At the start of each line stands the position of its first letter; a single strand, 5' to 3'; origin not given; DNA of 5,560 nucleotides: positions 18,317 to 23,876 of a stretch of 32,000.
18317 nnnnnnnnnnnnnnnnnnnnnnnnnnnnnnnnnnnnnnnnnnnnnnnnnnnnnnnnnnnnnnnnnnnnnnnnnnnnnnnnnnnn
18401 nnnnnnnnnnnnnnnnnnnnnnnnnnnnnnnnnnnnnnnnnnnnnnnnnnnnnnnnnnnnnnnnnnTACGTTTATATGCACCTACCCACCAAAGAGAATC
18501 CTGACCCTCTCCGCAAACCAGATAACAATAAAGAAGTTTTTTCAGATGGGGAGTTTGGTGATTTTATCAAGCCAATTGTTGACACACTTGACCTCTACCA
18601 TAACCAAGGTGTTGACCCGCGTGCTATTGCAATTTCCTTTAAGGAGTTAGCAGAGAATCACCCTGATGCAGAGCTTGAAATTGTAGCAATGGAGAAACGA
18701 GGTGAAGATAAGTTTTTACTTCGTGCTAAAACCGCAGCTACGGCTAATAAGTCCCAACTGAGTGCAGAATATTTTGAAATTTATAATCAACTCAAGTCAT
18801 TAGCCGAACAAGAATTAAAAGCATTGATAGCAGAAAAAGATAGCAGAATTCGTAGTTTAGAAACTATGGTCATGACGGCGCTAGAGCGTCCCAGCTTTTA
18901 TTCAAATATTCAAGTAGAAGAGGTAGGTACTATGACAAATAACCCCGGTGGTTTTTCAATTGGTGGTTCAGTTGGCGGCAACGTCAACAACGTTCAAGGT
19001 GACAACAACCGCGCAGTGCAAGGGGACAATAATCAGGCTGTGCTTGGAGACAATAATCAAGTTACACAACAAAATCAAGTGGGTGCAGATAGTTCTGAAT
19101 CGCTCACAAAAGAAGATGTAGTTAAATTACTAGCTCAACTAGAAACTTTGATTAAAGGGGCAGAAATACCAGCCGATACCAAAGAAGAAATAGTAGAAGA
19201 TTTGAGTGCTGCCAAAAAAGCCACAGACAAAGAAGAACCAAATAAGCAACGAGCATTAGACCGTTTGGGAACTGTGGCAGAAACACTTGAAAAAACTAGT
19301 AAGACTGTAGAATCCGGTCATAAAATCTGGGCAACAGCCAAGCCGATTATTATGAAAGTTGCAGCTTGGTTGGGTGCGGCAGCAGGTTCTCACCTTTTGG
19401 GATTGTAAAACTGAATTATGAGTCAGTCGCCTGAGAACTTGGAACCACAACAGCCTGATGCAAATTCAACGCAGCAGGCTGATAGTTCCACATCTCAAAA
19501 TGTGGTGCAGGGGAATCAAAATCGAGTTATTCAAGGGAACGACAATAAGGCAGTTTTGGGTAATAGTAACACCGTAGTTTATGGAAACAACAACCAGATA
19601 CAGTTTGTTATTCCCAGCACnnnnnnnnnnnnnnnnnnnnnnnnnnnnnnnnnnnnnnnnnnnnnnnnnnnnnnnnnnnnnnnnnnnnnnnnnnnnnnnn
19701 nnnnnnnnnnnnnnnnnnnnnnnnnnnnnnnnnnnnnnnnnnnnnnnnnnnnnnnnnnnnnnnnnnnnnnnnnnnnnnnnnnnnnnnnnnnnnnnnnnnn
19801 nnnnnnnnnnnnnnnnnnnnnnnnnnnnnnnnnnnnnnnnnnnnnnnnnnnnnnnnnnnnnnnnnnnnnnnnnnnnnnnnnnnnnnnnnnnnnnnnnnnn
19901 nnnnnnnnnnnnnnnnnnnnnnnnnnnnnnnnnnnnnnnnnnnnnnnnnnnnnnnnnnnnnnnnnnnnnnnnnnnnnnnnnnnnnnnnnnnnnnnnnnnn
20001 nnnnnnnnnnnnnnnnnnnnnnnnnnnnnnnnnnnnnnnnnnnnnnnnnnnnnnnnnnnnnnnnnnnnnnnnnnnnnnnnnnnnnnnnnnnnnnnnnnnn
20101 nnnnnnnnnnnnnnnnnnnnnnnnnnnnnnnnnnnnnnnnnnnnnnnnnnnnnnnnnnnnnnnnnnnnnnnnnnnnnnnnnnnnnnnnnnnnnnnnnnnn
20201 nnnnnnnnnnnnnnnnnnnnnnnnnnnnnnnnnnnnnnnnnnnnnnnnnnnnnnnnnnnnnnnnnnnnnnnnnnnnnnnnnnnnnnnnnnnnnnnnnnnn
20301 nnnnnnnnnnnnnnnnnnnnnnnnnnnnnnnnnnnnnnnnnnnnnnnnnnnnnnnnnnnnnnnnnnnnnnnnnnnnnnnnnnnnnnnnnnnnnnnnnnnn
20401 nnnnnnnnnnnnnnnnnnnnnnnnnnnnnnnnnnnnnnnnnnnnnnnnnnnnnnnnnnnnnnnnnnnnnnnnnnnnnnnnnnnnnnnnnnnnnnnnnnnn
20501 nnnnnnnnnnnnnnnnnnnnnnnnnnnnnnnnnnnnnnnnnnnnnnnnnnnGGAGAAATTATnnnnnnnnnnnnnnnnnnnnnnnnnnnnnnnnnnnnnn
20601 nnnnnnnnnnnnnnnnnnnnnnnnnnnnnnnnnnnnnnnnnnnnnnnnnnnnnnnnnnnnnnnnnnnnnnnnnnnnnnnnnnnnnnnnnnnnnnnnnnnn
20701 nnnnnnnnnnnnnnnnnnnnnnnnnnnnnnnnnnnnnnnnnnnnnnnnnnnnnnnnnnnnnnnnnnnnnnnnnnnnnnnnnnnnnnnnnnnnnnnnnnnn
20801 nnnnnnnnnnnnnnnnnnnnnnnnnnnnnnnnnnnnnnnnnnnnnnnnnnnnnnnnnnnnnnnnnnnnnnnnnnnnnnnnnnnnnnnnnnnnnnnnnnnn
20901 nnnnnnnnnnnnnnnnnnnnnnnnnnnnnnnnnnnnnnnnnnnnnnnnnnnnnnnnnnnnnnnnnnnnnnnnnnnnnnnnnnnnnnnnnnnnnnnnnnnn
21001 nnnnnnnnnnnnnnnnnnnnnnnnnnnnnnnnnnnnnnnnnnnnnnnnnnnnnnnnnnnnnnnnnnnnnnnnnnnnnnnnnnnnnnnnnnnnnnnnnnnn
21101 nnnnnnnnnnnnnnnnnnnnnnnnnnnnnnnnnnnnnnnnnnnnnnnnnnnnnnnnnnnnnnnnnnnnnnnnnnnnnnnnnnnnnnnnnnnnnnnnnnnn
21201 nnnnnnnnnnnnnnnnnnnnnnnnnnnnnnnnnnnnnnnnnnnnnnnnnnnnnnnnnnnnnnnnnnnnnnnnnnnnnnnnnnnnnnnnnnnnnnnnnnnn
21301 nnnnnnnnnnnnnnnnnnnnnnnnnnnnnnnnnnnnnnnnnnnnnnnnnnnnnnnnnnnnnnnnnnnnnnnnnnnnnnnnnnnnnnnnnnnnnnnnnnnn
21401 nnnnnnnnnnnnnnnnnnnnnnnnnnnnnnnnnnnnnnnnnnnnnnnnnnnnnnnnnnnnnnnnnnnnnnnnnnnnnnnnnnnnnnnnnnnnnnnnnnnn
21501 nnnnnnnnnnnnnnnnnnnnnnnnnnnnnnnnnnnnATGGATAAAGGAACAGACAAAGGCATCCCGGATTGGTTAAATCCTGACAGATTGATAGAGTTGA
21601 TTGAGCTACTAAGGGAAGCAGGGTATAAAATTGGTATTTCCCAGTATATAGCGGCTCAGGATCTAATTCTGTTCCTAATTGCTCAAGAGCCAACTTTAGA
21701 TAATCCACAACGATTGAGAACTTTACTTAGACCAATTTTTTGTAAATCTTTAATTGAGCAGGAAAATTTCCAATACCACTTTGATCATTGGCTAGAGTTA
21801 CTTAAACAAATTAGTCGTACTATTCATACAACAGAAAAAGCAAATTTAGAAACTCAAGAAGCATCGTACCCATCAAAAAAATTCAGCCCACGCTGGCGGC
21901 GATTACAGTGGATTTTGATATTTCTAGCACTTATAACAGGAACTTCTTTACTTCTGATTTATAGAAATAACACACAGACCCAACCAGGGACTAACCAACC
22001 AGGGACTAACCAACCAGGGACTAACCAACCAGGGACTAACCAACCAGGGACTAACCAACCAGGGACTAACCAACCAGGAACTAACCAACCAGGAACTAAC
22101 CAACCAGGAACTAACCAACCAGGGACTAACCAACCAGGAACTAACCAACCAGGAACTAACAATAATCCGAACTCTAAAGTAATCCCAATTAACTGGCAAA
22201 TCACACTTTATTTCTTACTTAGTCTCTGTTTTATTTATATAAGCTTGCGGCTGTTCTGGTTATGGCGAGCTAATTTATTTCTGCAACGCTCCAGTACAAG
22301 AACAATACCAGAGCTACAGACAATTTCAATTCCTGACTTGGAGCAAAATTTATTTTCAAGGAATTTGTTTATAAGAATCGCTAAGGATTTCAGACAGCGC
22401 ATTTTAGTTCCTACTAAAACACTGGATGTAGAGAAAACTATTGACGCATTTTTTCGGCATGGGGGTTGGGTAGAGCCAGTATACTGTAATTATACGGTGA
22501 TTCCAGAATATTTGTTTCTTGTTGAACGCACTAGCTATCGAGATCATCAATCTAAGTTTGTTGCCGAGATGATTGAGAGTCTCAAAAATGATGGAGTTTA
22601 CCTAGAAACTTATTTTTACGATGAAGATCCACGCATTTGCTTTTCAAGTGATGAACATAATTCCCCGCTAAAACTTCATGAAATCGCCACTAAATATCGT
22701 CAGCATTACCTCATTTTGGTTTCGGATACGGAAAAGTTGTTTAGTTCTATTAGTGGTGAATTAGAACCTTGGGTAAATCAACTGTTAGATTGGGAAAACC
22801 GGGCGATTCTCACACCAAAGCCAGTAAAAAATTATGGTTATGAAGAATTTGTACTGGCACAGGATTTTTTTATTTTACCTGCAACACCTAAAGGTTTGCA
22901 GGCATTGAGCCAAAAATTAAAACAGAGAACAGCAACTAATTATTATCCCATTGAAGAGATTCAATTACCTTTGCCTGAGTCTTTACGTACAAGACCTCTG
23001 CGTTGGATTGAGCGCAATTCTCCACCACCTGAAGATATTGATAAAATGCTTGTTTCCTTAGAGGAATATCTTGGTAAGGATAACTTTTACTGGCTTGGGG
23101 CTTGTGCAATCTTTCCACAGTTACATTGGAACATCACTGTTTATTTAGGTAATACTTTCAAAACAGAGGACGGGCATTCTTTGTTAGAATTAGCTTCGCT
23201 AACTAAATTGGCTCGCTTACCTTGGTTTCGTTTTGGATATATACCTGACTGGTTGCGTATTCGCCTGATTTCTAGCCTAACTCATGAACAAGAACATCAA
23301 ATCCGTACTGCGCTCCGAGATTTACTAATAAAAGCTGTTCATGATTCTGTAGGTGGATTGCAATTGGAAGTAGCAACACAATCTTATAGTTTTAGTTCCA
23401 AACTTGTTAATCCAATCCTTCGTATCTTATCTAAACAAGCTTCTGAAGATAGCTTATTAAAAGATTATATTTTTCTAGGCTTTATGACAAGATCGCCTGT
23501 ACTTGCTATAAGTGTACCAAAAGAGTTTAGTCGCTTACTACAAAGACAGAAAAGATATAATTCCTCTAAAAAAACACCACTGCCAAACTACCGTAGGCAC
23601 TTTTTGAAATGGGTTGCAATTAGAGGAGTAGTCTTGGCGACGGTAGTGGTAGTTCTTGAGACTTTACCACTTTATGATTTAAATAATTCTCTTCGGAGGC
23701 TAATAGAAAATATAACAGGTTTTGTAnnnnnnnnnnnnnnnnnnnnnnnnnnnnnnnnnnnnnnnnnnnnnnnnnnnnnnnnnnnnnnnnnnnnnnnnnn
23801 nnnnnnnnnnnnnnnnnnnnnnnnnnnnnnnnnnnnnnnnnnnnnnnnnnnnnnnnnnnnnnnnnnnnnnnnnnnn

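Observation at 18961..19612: Asn/Gly/Gln octad repeats shared between the C-terminal region of one protein and the N-terminus of the next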

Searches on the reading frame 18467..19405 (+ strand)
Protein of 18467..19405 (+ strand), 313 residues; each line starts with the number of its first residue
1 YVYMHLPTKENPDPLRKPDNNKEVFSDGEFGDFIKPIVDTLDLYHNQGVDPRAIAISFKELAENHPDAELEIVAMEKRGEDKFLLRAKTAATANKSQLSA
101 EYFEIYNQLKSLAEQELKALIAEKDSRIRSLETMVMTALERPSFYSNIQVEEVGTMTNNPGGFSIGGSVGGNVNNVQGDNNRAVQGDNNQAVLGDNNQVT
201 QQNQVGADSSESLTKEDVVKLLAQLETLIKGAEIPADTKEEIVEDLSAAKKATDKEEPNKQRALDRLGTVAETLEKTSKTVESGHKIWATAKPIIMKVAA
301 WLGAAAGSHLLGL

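Call 19: find_homologous_proteins(query=window:18467-19405:+, max_evalue=0.001)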
Query window:18467-19405:+ (313 aa): 370 proteins with E <= 0.001 among 2866 candidates; the best 120 are listed.
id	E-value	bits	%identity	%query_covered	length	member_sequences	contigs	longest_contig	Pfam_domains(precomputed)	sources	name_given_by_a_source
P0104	9.9e-168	575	84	100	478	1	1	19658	PF13576.13,PF13599.14,PF00805.29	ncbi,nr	ncbi:hypothetical protein FACHB389_31240 [Nostoc calcicola FACHB-389]|nr:hypothetical protein FACHB3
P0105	1.6e-165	568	83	100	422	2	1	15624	PF13576.13,PF13599.14,PF00805.29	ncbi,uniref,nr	ncbi:pentapeptide repeat-containing protein [Nostoc sp. FACHB-888]|uniref:pentapeptide repeat-contai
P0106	3.1e-162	557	82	99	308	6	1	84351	-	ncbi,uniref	ncbi:hypothetical protein [Nostoc sp. C110]|uniref:hypothetical protein n=1 Tax=Nostoc sp. C110 TaxI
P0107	8.5e-162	556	82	100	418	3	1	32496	PF13599.14,PF00805.29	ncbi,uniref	ncbi:pentapeptide repeat-containing protein (plasmid) [Anabaena sp. PCC 7938]|uniref:pentapeptide re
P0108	2.8e-161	554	80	100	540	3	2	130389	PF13576.13,PF13599.14,PF00805.29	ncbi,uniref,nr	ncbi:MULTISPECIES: pentapeptide repeat-containing protein [unclassified Nodularia (in: cyanobacteria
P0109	3.7e-157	540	80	100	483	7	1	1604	PF13576.13,PF13599.14,PF00805.29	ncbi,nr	ncbi:MAG: pentapeptide repeat-containing protein [Tolypothrix sp. Co-bin9]|nr:pentapeptide repeat-co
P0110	3.5e-149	514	84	90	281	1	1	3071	-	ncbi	ncbi:MAG: pentapeptide repeat-containing protein, partial [Nostoc sp.]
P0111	1.6e-140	486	72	100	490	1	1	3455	PF13576.13,PF13599.14,PF00805.29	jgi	jgi:uncharacterized protein YjbI with pentapeptide repeats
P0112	1.3e-131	457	66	100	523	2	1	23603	PF13576.13,PF13599.14,PF00805.29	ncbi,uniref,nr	ncbi:pentapeptide repeat-containing protein [Moorena sp. SIO4A5]|uniref:pentapeptide repeat-containi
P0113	2.8e-131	455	69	100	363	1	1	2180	PF13599.14,PF00805.29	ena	-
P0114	1.6e-130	453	68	100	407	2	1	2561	PF13576.13,PF13599.14,PF00805.29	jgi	jgi:uncharacterized protein YjbI with pentapeptide repeats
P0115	3.4e-122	426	67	97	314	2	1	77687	-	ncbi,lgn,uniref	ncbi:hypothetical protein [Coleofasciculus sp. G2-EDA-02]|uniref:hypothetical protein n=1 Tax=Coleof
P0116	4.0e-120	419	62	97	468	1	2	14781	PF13576.13,PF13599.14,PF00805.29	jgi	jgi:uncharacterized protein YjbI with pentapeptide repeats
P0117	1.3e-116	407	65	93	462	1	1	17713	PF13576.13,PF13599.14,PF00805.29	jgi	jgi:uncharacterized protein YjbI with pentapeptide repeats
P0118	2.2e-108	380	80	71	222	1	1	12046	-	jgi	jgi:hypothetical protein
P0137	9.4e-92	326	84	58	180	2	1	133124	-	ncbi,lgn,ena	-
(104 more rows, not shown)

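Call 73: search_protein_families(library=pfam, proteins=[P0137], max_evalue=0.1)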
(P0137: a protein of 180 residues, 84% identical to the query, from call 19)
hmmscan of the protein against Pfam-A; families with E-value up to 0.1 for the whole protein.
P0137 (180 aa): 2 families
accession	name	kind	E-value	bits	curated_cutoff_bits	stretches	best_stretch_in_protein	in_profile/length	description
PF03980.19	Nnf1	-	0.0092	16.7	23.7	1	80-147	26-100/110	Nnf1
PF21300.2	LbR_Ice_bind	-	0.0097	16.4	30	1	32-76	12-56/97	Grass antifreeze beta roll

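Call 74: search_protein_families(library=ncbifam, proteins=[P0137], max_evalue=0.1)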
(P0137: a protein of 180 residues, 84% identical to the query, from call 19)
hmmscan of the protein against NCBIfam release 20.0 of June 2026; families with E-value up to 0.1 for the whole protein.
P0137 (180 aa): 0 families

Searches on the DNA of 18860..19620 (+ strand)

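Call 80: search_dna_similar(query=window:18860-19620:+, collection=plasmids, mode=distant, max_rows=25)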
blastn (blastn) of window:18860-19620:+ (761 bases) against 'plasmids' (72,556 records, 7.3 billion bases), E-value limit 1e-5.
Records with a match: 15; places in all: 16; records where one place covers at least 80% of the query: 9.
Best place of each record, by identity: 80-90% 11; 60-80% 4.
By first word of the organism name: Nostoc 11; Anabaena 1; Fischerella 1; Cylindrospermopsis 1; Sphaerospermopsis 1.
By predicted mobility (MOB-suite, as given by PLSDB): non-mobilizable 11; mobilizable 2; conjugative 2.
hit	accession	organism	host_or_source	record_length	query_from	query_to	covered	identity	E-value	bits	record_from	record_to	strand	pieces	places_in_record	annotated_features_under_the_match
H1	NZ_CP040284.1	Nostoc sp. C057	Phaeoceros,pure culture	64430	6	735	96%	84.7%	0e+0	817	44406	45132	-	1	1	pentapeptide repeat-containing protein | NACHT domain-containing protein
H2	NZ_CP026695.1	Nostoc sp. 'Lobaria pulmonaria (5183) cyanobiont'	Lobaria pulmonaria thallus,lichen ...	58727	6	734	96%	83.4%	0e+0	771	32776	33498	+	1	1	pentapeptide repeat-containing protein | formylglycine-generating enzyme family protein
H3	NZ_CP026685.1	Nostoc sp. 'Peltigera membranacea cyanobiont' N6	Lichen thallus,Peltigera membranacea ...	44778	18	735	94%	82.2%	0e+0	722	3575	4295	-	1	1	pentapeptide repeat-containing protein | NACHT domain-containing protein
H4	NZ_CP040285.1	Nostoc sp. C057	Phaeoceros,pure culture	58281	18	735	94%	81.3%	0e+0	691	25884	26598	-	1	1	pentapeptide repeat-containing protein | NACHT domain-containing protein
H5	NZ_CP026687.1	Nostoc sp. 'Peltigera membranacea cyanobiont' N6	Lichen thallus,Peltigera membranacea ...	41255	1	701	92%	80.9%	0e+0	678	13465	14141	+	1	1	pentapeptide repeat-containing protein | NACHT domain-containing protein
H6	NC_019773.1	Anabaena cylindrica PCC 7122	water, most likely pond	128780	6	717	94%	77.9%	1e-162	581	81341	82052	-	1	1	pentapeptide repeat-containing protein | hypothetical protein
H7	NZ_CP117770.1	Nostoc sp. UHCC 0926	whole organism,lichen surface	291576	47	680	83%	85.0%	0e+0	716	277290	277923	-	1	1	pentapeptide repeat-containing protein | formylglycine-generating enzyme family protein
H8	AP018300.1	Fischerella sp. NIES-4106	-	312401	60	677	81%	85.3%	0e+0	705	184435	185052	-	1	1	pentapeptide repeat-containing protein | hypothetical protein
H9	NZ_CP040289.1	Nostoc sp. C057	Phaeoceros,pure culture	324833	6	600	78%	82.3%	1e-168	600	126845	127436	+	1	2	pentapeptide repeat-containing protein (x2)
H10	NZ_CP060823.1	Cylindrospermopsis curvispora GIHE-G1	Water for algae observation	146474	72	712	84%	76.0%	1e-124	454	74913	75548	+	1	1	hypothetical protein (x2)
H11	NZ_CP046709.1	Nostoc sp. ATCC 53789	-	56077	6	167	21%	81.5%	1e-35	158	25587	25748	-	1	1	pentapeptide repeat-containing protein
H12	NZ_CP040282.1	Nostoc sp. C057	Phaeoceros,pure culture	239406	6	151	19%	78.1%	3e-24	121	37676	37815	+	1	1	hypothetical protein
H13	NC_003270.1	Nostoc sp. PCC 7120 = FACHB-418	-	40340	1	98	13%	80.6%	2e-15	92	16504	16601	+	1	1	pentapeptide repeat-containing protein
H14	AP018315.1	Sphaerospermopsis kisseleviana NIES-73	-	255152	6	98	12%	79.6%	8e-13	83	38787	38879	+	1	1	hypothetical protein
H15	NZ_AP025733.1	Nostoc cf. commune SO-36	-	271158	66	149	11%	81.0%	3e-12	81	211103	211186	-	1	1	hypothetical protein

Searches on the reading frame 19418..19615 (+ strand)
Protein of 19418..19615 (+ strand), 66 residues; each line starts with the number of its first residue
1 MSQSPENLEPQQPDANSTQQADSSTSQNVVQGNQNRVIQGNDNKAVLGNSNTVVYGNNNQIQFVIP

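Call 50: find_related_loci(query=A3, collection=metagenome_contigs, flank=6000)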
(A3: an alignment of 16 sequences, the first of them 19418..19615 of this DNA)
Query A3 (66 aa) in metagenome_contigs; peptide patterns used: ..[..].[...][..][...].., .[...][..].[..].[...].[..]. (x = any residue, [..] = any of these).
237 stretches matched a pattern; 15 encode a relative of the query (tblastn E <= 1e-3); 15 distinct loci.
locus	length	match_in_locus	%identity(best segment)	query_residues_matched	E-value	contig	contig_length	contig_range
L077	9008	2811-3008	67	1-66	6e-27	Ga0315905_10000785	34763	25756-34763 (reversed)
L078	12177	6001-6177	76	1-59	7e-26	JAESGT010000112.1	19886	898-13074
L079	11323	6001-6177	76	1-59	7e-26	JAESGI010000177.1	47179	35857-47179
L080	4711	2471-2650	75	1-59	1e-23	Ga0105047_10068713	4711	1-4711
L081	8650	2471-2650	75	1-59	1e-23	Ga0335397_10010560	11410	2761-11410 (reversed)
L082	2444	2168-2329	72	3-56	5e-21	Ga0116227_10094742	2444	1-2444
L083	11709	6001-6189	59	1-64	2e-19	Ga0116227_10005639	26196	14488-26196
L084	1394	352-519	59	1-64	3e-18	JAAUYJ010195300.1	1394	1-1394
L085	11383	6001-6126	79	1-42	2e-17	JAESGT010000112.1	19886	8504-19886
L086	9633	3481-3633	53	5-53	5e-12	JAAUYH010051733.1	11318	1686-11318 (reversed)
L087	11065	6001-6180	47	5-62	2e-11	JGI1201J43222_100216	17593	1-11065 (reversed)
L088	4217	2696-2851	49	1-53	4e-9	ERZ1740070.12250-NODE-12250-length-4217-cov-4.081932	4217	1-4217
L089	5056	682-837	47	1-53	1e-8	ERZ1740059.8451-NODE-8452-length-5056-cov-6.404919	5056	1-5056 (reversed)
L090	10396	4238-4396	43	1-53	6e-8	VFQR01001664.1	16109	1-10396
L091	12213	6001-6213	38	1-61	1e-7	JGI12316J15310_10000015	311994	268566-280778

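Call 79: search_protein_families(library=pfam, proteins=[L077:1277-2464:+], max_evalue=0.0001)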
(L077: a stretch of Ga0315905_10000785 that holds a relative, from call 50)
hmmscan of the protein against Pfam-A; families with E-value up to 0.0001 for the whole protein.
L077:1277-2464:+ (396 aa): 1 family
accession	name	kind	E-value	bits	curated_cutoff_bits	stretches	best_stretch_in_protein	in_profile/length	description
PF03781.23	FGE-sulfatase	-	3e-52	178.3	23.3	1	160-394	4-254/255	Sulfatase-modifying factor enzyme 1-like domain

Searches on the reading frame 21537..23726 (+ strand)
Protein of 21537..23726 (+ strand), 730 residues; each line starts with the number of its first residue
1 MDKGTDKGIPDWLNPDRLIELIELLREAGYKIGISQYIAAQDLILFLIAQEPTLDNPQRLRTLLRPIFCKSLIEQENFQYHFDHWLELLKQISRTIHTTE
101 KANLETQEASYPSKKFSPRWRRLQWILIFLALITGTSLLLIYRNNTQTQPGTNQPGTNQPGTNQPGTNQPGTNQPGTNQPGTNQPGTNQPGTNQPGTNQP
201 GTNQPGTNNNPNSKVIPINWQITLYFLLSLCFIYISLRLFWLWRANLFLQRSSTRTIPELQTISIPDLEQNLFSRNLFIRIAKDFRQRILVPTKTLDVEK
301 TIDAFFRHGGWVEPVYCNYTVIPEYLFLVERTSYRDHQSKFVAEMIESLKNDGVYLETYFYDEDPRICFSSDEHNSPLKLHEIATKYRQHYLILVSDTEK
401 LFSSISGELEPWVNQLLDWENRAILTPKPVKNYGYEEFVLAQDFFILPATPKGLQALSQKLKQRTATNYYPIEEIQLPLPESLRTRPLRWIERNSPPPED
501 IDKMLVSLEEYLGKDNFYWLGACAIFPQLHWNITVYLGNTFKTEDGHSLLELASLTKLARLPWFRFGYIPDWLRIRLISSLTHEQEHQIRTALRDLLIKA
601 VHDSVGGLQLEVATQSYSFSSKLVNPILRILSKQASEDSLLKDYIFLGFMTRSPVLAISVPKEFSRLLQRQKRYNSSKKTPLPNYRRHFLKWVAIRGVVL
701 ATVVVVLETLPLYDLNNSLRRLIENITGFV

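Call 39: search_protein_families(library=pfam, proteins=[window:21537-23726:+], max_evalue=0.1)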
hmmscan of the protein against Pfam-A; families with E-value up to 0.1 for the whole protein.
window:21537-23726:+ (730 aa): 1 family
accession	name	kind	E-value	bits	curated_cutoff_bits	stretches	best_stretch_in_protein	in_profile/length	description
PF02095.21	Extensin_1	-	1.2e-05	25.6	105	1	150-211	74-140/171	Extensin-like protein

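Call 42: search_solved_structures(query=window:21537-23726:+, max_evalue=1)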
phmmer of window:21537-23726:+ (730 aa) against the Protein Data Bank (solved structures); distinct sequences matched with E-value up to 1: 1.
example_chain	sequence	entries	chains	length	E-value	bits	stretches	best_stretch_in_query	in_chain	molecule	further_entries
9qf9_A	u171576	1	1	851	0.0025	19.4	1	148-208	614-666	Ruminococcus bromii Amy16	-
